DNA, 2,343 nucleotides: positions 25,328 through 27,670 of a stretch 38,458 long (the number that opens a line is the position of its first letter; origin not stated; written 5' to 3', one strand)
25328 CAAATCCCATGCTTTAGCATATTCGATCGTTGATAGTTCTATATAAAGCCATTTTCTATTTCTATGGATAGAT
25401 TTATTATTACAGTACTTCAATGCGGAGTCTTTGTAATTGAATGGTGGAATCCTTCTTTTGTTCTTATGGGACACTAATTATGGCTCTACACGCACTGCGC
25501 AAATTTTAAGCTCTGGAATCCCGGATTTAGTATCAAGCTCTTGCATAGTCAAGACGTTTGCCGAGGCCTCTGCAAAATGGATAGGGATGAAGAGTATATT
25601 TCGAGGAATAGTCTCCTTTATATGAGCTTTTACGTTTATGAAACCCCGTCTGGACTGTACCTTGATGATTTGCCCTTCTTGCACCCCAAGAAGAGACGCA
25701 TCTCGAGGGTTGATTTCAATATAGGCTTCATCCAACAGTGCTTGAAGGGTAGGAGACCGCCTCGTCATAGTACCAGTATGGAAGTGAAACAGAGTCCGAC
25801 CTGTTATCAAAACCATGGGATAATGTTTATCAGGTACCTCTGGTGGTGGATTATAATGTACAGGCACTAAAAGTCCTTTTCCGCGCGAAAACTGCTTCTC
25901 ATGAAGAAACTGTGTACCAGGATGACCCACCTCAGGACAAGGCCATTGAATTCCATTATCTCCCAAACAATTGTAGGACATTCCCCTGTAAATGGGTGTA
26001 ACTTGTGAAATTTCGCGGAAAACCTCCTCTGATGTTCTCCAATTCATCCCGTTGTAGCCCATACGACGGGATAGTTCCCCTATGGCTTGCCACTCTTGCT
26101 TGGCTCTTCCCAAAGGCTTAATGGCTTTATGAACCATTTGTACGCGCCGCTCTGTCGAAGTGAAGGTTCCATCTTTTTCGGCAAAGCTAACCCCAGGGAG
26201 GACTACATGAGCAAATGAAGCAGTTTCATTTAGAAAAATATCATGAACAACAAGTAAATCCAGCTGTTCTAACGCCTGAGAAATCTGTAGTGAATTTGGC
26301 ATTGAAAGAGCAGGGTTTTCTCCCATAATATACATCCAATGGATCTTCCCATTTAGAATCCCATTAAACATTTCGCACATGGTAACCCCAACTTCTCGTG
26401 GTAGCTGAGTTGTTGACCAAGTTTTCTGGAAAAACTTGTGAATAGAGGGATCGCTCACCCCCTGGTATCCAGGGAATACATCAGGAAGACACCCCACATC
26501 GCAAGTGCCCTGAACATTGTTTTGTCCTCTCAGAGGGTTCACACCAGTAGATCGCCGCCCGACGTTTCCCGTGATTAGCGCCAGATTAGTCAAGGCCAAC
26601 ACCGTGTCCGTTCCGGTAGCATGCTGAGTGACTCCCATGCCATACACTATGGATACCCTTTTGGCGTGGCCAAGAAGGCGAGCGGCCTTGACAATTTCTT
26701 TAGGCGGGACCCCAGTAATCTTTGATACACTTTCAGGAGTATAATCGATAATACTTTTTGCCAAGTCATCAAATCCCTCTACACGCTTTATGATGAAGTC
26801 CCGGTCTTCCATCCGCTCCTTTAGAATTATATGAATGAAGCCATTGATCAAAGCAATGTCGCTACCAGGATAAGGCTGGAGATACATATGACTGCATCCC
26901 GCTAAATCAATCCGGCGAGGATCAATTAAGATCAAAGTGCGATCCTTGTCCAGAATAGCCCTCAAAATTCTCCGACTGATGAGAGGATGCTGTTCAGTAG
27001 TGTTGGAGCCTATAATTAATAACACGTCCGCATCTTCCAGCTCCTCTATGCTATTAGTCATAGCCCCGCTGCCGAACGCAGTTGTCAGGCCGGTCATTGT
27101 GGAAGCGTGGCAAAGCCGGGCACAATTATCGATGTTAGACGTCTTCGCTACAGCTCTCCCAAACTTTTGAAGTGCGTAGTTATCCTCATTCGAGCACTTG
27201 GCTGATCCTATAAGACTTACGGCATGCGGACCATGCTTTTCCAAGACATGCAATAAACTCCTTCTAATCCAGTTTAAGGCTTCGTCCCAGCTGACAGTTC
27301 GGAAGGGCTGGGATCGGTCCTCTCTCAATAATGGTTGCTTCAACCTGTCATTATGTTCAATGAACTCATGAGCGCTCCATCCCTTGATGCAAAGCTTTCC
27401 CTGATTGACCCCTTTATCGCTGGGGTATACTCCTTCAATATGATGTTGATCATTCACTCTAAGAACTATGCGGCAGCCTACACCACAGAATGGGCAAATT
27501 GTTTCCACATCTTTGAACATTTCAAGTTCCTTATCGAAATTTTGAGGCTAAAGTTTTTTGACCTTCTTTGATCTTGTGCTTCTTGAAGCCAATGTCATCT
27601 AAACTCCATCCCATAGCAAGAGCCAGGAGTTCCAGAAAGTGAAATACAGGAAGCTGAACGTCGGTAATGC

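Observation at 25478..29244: Minimal FdhA-HdrB-HdrC trio without HdrA, MvhD, FdhB or a membrane anchor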

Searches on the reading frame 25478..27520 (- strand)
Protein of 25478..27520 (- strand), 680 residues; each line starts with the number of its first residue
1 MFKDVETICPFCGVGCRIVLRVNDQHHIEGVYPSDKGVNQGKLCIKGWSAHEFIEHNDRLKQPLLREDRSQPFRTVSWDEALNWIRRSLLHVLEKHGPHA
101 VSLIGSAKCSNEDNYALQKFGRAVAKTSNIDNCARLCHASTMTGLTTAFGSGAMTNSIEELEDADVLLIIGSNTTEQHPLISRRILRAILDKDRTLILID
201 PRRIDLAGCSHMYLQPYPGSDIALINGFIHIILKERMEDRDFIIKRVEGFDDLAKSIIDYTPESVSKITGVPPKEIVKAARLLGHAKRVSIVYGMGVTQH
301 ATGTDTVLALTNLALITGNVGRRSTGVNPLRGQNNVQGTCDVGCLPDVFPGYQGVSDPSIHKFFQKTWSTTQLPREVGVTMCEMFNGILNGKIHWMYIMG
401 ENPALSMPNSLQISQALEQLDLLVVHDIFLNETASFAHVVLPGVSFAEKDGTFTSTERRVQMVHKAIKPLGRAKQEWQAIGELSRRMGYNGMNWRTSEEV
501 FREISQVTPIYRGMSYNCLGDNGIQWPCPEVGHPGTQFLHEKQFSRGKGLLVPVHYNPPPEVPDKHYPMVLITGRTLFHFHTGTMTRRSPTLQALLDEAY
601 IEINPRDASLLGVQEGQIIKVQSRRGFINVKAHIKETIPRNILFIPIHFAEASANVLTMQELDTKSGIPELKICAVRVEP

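Call 4: search_protein_families(library=pfam, proteins=[window:25478-27520:-], max_evalue=0.01)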
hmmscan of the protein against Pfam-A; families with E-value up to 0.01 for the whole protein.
window:25478-27520:- (680 aa): 4 families
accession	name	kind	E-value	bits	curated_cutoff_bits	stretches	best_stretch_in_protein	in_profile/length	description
PF00384.28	Molybdopterin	-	4.1e-73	246.9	24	1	59-485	1-352/353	Molybdopterin oxidoreductase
PF01568.27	Molydop_binding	-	3.5e-27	95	26.8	1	569-675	1-110/110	Molydopterin dinucleotide binding domain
PF04879.21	Molybdop_Fe4S4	-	4.5e-12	46.2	22.7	1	4-55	3-54/55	Molybdopterin oxidoreductase Fe4S4 domain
PF00205.28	TPP_enzyme_M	-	0.0052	16.9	30.4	0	149-203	63-113/137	Thiamine pyrophosphate enzyme, central domain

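Call 13: search_solved_structures(query=window:25478-27520:-, max_evalue=1e-20, show_alignments=2)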
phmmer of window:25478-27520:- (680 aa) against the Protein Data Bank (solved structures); distinct sequences matched with E-value up to 1e-20: 36.
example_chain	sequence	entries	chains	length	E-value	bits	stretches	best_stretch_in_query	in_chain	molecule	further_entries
9t1s_L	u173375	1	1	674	1.1e-207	694.8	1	5-679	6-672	formate dehydrogenase (coenzyme F420)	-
7qv7_S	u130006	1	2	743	2e-193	647.7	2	5-559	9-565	Hydrogen dependent carbon dioxide reductase subunit FdhF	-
7bkb_D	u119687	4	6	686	4.8e-180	603.5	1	2-679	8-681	Formate dehydrogenase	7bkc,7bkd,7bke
1aa6_A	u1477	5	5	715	2.9e-162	544.7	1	3-680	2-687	FORMATE DEHYDROGENASE H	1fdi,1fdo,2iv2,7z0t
9wxb_B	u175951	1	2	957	4.2e-158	531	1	4-680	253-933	Formate dehydrogenase alpha subunit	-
7vw6_A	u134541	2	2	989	7.5e-158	530.1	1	3-680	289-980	Formate dehydrogenase | Tungsten-containing formate dehydrogenase alpha subunit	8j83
7e5z_A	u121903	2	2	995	7.7e-158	530.1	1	3-680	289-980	Formate dehydrogenase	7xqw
6tg9_A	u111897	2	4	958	2.6e-156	525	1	4-678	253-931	Formate dehydrogenase subunit alpha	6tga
8rqz_C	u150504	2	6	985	1.1e-145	489.9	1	3-678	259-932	Probable oxidoreductase YjgC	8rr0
9gzq_A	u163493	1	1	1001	1.2e-145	489.8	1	3-678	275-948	Probable oxidoreductase YjgC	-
2jim_A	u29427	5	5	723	1.9e-94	320.6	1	5-539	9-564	PERIPLASMIC NITRATE REDUCTASE | PROTEIN (PERIPLASMIC NITRATE REDUCTASE)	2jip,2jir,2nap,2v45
2jio_A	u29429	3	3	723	2.3e-94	320.3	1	5-539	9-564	PERIPLASMIC NITRATE REDUCTASE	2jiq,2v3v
9vap_A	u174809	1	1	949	4e-80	273.3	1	6-489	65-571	Formate dehydrogenase molybdopterin-binding subunit FdhA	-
3ml1_A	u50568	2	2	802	6.8e-75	256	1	7-247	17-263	Periplasmic nitrate reductase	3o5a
2nya_A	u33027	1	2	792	2.1e-71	244.5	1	8-248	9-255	Periplasmic nitrate reductase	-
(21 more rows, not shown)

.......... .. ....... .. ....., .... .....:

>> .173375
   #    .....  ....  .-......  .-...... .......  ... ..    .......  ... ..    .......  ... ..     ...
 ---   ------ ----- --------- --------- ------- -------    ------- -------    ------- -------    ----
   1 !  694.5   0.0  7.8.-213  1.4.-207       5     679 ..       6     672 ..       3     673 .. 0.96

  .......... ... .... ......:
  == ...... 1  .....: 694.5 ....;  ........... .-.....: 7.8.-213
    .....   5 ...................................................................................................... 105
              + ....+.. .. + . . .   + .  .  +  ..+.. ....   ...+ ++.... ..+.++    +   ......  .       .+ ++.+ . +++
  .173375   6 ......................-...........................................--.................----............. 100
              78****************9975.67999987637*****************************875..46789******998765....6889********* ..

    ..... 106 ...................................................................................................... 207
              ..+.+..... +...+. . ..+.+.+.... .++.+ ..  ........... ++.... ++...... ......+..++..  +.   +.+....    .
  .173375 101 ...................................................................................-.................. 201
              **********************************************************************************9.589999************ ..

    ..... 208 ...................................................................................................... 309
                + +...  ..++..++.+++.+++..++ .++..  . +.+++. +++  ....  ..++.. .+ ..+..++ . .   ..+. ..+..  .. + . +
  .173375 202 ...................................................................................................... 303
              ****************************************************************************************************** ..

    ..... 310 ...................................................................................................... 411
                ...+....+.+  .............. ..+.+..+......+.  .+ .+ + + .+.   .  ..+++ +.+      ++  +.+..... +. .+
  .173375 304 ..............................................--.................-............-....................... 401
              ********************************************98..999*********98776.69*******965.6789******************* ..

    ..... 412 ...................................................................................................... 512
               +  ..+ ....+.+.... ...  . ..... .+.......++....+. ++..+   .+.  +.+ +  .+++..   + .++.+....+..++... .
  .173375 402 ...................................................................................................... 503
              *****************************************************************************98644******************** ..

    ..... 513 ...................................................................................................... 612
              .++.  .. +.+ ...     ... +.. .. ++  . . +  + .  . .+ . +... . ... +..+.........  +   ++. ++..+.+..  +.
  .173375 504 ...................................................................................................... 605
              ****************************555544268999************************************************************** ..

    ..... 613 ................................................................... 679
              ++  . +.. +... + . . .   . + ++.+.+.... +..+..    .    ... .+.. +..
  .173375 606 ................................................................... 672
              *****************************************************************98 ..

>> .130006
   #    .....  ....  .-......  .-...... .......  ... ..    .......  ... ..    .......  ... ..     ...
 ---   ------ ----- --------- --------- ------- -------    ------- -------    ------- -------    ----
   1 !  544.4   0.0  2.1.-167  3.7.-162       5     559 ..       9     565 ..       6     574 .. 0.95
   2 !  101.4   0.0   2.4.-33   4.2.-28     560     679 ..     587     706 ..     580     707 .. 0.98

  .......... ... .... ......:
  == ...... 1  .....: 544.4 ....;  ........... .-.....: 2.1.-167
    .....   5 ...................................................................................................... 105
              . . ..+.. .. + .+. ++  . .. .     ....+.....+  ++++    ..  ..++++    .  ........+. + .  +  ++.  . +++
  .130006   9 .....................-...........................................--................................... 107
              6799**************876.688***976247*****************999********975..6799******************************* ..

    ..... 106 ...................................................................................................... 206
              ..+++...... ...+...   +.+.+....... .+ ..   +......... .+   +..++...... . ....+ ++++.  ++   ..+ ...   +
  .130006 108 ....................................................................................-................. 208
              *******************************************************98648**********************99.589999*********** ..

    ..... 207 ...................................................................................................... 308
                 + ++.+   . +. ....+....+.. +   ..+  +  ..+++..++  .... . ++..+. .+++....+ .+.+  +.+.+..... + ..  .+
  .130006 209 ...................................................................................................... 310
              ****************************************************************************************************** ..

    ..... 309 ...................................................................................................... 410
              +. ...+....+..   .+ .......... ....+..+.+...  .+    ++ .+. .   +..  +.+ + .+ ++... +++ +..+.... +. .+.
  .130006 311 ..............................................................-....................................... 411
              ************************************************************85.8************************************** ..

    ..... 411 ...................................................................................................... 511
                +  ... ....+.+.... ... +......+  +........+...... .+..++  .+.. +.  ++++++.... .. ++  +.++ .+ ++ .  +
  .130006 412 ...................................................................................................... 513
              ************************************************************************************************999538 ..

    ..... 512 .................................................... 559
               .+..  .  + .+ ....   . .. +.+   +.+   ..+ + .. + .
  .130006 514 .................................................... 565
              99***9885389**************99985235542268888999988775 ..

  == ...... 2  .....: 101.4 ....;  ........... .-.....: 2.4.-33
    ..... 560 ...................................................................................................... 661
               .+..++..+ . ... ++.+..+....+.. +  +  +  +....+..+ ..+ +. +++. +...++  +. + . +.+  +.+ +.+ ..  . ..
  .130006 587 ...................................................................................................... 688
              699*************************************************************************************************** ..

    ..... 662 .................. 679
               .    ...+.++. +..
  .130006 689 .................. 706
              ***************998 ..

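Call 33: search_protein_families(library=ncbifam, proteins=[window:25478-27520:-], max_evalue=0.001)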
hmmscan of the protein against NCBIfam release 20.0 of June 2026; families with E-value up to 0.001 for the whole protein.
window:25478-27520:- (680 aa): 27 families (the best 25 are shown)
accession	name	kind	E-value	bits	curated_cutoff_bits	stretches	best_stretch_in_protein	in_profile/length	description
TIGR01591.1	Fdh-alpha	equivalog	1.6e-239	796.5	666.25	1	7-678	1-672/672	formate dehydrogenase subunit alpha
NF047855.1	AssmNtatRedNasC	equivalog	1.1e-159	533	1100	1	5-680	21-708/708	assimilatory nitrate reductase catalytic subunit NasC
NF041323.1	Nitr_red_NasA_Halo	equivalog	1.1e-96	324.9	1000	1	12-678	3-672/673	assimilatory nitrate reductase NasA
NF010055.0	PRK13532.1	equivalog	1.1e-90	305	904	3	7-247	45-291/830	nitrate reductase catalytic subunit NapA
TIGR01706.1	NAPA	equivalog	5.8e-87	292.8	930.55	3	7-246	45-290/830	periplasmic nitrate reductase subunit alpha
TIGR01701.1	Fdhalpha-like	subfamily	2.2e-86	290.7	582.15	1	47-679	88-742/744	FdhF/YdeP family oxidoreductase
TIGR01553.1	formate-DH-alph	equivalog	5.2e-83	279.4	814.2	4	4-245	44-302/1009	formate dehydrogenase-N subunit alpha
NF041513.1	formate_DH_Act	exception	3.2e-75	253.7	1400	4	5-244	43-292/1067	formate dehydrogenase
NF012032.0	PRK15488.1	equivalog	7.1e-61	206.2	694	2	3-494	42-535/759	thiosulfate reductase PhsA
TIGR02166.1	dmsA_ynfE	subfamily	2.4e-48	164.8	777.7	2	12-490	53-560/794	DMSO/selenate family reductase complex A subunit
TIGR01973.1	NuoG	equivalog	1.6e-46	159.3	470.05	1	3-482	213-605/606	NADH-quinone oxidoreductase subunit NuoG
NF007406.0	PRK09939.1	equivalog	5.2e-45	153.9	1473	2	237-431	309-494/759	acid resistance putative oxidoreductase YdeP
NF005895.0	PRK07860.1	equivalog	7.5e-44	149.9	802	1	6-508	238-678/811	NADH-quinone oxidoreductase subunit G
TIGR03479.1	DMSO_red_II_alp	subfamily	1.7e-40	139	984.75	3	250-489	388-645/913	molybdopterin-dependent oxidoreductase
TIGR02693.1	arsenite_ox_L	equivalog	3e-40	138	359.05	3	413-672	498-797/806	arsenate reductase (azurin) large subunit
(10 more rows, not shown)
